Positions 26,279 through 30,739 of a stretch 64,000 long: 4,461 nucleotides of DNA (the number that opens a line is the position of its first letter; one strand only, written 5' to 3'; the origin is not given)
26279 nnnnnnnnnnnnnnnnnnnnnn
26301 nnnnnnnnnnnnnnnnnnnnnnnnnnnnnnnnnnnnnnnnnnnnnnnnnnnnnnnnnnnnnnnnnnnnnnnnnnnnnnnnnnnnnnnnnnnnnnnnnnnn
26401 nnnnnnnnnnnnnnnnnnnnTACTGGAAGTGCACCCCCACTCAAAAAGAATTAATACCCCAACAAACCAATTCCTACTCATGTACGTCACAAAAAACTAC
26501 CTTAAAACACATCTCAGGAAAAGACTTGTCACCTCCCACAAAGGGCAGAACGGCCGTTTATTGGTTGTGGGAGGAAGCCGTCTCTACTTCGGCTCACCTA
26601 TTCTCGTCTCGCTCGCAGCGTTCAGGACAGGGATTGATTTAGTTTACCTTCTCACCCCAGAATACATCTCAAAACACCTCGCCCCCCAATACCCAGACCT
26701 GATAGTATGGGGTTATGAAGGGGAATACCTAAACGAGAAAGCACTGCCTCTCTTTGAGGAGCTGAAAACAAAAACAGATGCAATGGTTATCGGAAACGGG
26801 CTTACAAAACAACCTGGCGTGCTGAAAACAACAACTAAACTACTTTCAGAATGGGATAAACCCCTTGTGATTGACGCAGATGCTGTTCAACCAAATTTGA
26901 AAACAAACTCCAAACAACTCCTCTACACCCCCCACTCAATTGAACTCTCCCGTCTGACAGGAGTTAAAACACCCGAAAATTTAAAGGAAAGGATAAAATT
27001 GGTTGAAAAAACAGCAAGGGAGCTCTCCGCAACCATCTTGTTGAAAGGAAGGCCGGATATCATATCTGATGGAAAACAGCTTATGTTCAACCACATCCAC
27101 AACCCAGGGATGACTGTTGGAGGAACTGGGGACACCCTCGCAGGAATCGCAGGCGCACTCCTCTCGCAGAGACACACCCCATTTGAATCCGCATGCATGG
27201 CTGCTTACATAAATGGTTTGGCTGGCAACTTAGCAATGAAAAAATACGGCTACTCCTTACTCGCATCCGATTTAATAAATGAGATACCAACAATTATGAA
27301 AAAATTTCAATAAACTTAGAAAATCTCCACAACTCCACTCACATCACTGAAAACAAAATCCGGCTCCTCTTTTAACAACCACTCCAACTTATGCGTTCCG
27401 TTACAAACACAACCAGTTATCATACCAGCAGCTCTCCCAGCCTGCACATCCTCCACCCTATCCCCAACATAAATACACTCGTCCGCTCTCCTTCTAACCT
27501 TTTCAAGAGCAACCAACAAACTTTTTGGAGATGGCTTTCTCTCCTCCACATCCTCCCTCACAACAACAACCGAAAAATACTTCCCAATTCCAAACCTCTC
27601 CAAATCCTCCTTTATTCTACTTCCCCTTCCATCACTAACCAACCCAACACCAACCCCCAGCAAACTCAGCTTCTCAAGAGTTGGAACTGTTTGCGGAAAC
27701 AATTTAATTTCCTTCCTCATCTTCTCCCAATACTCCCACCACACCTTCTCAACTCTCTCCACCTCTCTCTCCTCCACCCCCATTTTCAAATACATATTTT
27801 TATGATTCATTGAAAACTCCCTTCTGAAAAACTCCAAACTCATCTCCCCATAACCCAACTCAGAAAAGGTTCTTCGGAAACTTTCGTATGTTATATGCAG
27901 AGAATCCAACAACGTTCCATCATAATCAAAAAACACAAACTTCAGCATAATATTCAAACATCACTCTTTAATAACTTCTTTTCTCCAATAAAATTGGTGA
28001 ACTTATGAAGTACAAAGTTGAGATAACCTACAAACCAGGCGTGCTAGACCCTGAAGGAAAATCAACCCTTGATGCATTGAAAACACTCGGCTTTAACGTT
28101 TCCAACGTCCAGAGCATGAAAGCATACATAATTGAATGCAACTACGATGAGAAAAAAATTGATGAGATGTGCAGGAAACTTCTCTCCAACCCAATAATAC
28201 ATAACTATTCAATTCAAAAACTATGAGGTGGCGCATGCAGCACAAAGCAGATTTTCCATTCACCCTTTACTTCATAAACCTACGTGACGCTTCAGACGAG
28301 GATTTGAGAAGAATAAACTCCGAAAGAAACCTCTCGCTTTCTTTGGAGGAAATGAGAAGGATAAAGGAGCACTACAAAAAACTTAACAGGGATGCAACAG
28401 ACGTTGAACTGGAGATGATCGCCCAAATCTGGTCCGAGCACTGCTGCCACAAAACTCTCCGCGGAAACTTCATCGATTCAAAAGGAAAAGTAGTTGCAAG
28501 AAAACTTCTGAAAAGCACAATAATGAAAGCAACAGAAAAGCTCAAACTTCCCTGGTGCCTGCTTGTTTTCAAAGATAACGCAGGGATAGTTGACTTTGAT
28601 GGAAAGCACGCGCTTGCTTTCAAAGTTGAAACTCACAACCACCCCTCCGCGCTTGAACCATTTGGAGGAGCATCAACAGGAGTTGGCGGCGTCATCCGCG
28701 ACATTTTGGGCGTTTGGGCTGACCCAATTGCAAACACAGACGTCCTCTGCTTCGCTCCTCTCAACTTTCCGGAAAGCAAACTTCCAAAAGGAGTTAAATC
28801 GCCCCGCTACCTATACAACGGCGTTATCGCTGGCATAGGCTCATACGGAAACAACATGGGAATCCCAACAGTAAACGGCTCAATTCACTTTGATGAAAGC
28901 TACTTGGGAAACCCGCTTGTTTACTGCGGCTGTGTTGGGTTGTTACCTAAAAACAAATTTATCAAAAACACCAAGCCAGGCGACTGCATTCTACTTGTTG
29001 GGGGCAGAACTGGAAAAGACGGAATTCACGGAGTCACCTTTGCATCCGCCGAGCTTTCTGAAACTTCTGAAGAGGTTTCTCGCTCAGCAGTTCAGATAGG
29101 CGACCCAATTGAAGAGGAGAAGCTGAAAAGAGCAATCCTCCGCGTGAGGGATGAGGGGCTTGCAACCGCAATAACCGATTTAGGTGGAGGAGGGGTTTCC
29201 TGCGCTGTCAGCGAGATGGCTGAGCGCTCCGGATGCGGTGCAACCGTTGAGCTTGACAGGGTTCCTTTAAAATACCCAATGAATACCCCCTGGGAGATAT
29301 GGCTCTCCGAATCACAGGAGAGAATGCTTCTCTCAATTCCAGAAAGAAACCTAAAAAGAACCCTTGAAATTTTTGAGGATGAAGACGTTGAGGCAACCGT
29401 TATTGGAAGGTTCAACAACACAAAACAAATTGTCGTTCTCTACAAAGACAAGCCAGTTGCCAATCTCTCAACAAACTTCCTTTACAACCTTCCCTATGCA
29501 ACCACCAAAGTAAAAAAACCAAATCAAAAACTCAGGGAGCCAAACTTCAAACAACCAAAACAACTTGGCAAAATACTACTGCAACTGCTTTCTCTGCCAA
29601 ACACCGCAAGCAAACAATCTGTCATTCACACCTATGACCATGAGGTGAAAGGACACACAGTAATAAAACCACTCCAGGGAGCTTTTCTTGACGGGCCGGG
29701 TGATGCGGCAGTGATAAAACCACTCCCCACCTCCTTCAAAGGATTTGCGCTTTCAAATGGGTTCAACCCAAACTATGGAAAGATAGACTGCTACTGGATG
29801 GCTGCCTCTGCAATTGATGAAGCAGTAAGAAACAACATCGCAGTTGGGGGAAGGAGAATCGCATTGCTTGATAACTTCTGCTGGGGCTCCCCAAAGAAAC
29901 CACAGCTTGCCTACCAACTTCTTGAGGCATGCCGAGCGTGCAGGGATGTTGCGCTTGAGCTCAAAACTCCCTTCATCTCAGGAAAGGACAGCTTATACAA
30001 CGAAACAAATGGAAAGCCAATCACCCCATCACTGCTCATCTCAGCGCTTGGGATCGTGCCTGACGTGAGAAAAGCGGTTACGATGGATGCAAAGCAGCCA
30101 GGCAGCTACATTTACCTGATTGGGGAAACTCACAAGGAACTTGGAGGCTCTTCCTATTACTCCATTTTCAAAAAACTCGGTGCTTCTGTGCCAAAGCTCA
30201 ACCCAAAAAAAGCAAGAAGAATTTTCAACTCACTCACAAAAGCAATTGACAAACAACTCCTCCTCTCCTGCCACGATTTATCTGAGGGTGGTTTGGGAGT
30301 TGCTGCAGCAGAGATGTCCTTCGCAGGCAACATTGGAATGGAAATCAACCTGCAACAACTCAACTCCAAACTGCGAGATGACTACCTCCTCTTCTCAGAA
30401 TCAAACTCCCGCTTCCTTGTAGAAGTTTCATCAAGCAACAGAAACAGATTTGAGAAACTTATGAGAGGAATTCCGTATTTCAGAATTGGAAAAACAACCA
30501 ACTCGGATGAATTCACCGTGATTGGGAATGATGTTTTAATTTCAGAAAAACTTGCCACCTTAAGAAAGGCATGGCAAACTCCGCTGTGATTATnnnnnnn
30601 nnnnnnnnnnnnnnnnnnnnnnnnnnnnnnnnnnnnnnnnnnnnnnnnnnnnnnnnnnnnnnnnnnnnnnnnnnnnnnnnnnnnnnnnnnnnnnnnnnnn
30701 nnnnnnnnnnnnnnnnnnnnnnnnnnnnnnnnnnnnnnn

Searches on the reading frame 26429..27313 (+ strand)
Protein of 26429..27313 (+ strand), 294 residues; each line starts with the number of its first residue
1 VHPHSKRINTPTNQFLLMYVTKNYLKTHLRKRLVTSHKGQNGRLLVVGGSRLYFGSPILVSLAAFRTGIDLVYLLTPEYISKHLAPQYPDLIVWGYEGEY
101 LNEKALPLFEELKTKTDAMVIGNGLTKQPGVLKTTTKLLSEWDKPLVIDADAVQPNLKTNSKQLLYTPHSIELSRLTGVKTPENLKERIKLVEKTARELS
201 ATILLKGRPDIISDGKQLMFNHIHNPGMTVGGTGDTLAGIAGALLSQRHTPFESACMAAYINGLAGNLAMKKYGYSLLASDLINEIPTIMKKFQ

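Call 7: search_protein_families(library=pfam, proteins=[window:26429-27313:+], max_evalue=0.01)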
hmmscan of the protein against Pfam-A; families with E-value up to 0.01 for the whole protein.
window:26429-27313:+ (294 aa): 3 families
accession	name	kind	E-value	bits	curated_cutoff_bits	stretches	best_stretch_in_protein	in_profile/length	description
PF01256.23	Carb_kinase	-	3e-48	164.8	27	1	44-287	1-241/242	NAD(P)H-hydrate dehydratase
PF02110.20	HK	-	1.4e-07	31.6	27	1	175-289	127-244/247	Hydroxyethylthiazole kinase family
PF08543.17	Phos_pyr_kin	-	0.005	16.7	27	1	162-258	119-224/246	Phosphomethylpyrimidine kinase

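Call 9: find_encoding_contigs(protein=window:26429-27313:+, flank=10000, max_places=10)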
Protein window:26429-27313:+ (294 aa): no gene with exactly this product is on record in the collection.

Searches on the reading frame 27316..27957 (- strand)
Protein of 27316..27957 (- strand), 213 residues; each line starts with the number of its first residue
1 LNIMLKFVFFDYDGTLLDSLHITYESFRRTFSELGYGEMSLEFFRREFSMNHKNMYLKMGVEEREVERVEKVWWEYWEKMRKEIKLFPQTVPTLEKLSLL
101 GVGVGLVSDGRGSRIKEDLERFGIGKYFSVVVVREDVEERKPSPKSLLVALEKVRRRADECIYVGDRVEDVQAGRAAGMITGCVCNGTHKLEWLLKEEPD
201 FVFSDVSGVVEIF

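Call 7: search_protein_families(library=pfam, proteins=[window:27316-27957:-], max_evalue=0.01)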
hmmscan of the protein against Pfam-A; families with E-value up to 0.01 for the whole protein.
window:27316-27957:- (213 aa): 4 families
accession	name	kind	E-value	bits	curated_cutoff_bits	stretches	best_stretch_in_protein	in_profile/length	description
PF13419.12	HAD_2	-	9.2e-40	137.1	23.8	1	8-181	1-175/178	Haloacid dehalogenase-like hydrolase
PF00702.32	Hydrolase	-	3.4e-24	86.7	26.4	1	6-178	2-191/191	haloacid dehalogenase-like hydrolase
PF13242.12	Hydrolase_like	-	1e-11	45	22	1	140-207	3-73/75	HAD-hyrolase-like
PF12710.13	HAD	-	3.1e-05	24.9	27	1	8-174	1-188/189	haloacid dehalogenase-like hydrolase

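Call 10: find_encoding_contigs(protein=window:27316-27948:-, flank=10000, max_places=10)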
Protein window:27316-27948:- (210 aa): 1 contig read that carries it; 1 place shown.
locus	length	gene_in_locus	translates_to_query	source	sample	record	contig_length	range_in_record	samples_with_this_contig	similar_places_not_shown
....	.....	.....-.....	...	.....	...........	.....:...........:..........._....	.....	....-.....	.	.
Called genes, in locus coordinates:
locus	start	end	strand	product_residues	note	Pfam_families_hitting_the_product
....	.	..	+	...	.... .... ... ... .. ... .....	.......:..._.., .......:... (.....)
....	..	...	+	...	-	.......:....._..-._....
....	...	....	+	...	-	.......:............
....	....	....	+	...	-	-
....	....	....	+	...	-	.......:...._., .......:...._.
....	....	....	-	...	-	-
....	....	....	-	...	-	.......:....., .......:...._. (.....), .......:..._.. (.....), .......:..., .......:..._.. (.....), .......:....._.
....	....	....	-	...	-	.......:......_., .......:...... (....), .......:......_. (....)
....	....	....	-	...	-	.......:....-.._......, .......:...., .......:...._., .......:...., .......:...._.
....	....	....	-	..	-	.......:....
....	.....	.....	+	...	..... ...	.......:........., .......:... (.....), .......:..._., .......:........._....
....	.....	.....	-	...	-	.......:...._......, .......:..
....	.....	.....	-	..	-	-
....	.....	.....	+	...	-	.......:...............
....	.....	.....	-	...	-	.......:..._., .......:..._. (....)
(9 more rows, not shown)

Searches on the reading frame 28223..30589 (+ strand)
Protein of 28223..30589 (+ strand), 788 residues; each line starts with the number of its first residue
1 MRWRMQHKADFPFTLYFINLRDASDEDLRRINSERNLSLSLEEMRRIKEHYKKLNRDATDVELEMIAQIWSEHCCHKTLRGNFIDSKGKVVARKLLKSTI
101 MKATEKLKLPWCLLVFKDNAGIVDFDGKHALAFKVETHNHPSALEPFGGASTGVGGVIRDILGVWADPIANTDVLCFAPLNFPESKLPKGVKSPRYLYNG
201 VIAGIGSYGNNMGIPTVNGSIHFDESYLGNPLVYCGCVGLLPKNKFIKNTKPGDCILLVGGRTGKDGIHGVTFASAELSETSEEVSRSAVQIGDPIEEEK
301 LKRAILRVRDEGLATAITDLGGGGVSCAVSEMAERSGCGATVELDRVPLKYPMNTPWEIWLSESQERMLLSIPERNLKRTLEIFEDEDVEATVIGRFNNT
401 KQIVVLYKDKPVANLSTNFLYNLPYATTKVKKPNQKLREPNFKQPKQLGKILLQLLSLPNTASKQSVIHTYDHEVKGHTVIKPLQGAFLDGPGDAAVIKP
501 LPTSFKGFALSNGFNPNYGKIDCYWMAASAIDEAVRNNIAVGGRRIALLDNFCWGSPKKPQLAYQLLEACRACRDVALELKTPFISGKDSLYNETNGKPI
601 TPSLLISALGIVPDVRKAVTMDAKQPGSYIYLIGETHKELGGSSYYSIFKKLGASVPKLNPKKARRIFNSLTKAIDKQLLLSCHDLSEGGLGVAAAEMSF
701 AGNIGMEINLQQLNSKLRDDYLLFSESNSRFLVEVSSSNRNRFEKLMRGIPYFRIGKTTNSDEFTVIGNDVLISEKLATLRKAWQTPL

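Call 7: search_protein_families(library=pfam, proteins=[window:28223-30589:+], max_evalue=0.01)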
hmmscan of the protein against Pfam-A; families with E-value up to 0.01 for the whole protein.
window:28223-30589:+ (788 aa): 3 families
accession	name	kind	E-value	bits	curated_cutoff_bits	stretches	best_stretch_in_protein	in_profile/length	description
PF02769.27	AIRS_C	-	3.4e-58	196.7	23.1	2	251-406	1-154/156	AIR synthase related protein, C-terminal domain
PF00586.29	AIRS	-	4.6e-31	108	24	2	118-240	2-111/112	AIR synthase related protein, N-terminal domain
PF18072.6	FGAR-AT_linker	-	1.6e-20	73.8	26.6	1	28-77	1-50/50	Formylglycinamide ribonucleotide amidotransferase linker domain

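Call 13: find_related_loci(query=window:28223-30589:+, collection=genome_contigs, flank=10000)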
Query window:28223-30589:+ (788 aa) in genome_contigs; peptide patterns used: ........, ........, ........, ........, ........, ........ (x = any residue, [..] = any of these).
253 stretches matched a pattern; 175 encode a relative of the query (tblastn E <= 1e-3); the best 80 are kept; 80 distinct loci.
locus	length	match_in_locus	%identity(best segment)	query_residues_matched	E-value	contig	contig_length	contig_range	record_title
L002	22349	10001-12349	80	8-788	0e+0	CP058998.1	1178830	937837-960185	MAG: Candidatus Fermentimicrarchaeum limneticum isolate Sv326 chromosome, complete genome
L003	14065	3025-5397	79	1-788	0e+0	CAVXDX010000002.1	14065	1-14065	MAG: uncultured Candidatus Micrarchaeota archaeon isolate MFD04408.bin.1.57 genome assembly, contig: contig_111737, whol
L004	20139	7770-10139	80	1-788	0e+0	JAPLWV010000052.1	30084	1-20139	MAG: Candidatus Micrarchaeota archaeon isolate LacPavin_0920_SED5_MAG_46_22 LacPavin_0920_SED5_scaffold_827430, whole ge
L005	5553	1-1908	80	153-788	0e+0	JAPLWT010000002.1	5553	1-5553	MAG: Candidatus Micrarchaeota archaeon isolate LacPavin_0920_SED3_MAG_48_13 LacPavin_0920_SED3_scaffold_1422247, whole g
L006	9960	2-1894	80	160-788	0e+0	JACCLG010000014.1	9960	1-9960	MAG: Candidatus Micrarchaeota archaeon isolate Sv174 k141_7469959, whole genome shotgun sequence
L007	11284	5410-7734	59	12-786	0e+0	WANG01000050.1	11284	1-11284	MAG: Candidatus Hydrothermarchaeota archaeon isolate S140_74_esom k151_20687, whole genome shotgun sequence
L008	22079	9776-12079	55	18-788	0e+0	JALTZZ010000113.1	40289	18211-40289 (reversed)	MAG: archaeon isolate S141_metabat2_scaf2bin.181 S141_NODE_566_length_40289_cov_6.721080, whole genome shotgun sequence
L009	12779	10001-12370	53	9-788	0e+0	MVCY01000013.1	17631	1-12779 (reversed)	MAG: Candidatus Latescibacteria bacterium 4484_181 ex4484_181_scaffold_6129, whole genome shotgun sequence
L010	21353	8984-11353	53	9-788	0e+0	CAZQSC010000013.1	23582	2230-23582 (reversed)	MAG TPA_asm: uncultured bacterium isolate SRP338002_co1_79 genome assembly, contig: NODE_1997_length_23582_cov_6.941727,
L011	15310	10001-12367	50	11-788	0e+0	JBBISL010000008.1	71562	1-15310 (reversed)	MAG: candidate division WOR-3 bacterium isolate SLF170214_bin_372 NODE_497_length_71562_cov_6.609283, whole genome shotg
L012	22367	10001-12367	50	11-788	0e+0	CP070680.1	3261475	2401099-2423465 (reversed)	MAG: candidate division WOR-3 bacterium isolate bin69 chromosome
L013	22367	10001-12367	50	11-788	0e+0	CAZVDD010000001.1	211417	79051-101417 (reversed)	MAG TPA_asm: uncultured bacterium isolate SRP231805_co4_173 genome assembly, contig: k141_57568, whole genome shotgun se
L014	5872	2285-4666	51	11-788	0e+0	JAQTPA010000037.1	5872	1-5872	MAG: Candidatus Omnitrophota bacterium isolate STB_105 NODE_41666_length_5872_cov_20.065970_Sandtown_B, whole genome sho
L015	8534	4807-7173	50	11-788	0e+0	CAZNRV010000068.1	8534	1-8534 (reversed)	MAG TPA_asm: uncultured bacterium isolate SRP231805_co4_162 genome assembly, contig: k141_310092, whole genome shotgun s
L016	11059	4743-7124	51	11-788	0e+0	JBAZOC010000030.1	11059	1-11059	MAG: Candidatus Omnitrophota bacterium isolate SO_2017_LW4_85 scaffold_11360_c1_LW137-91_2017, whole genome shotgun sequ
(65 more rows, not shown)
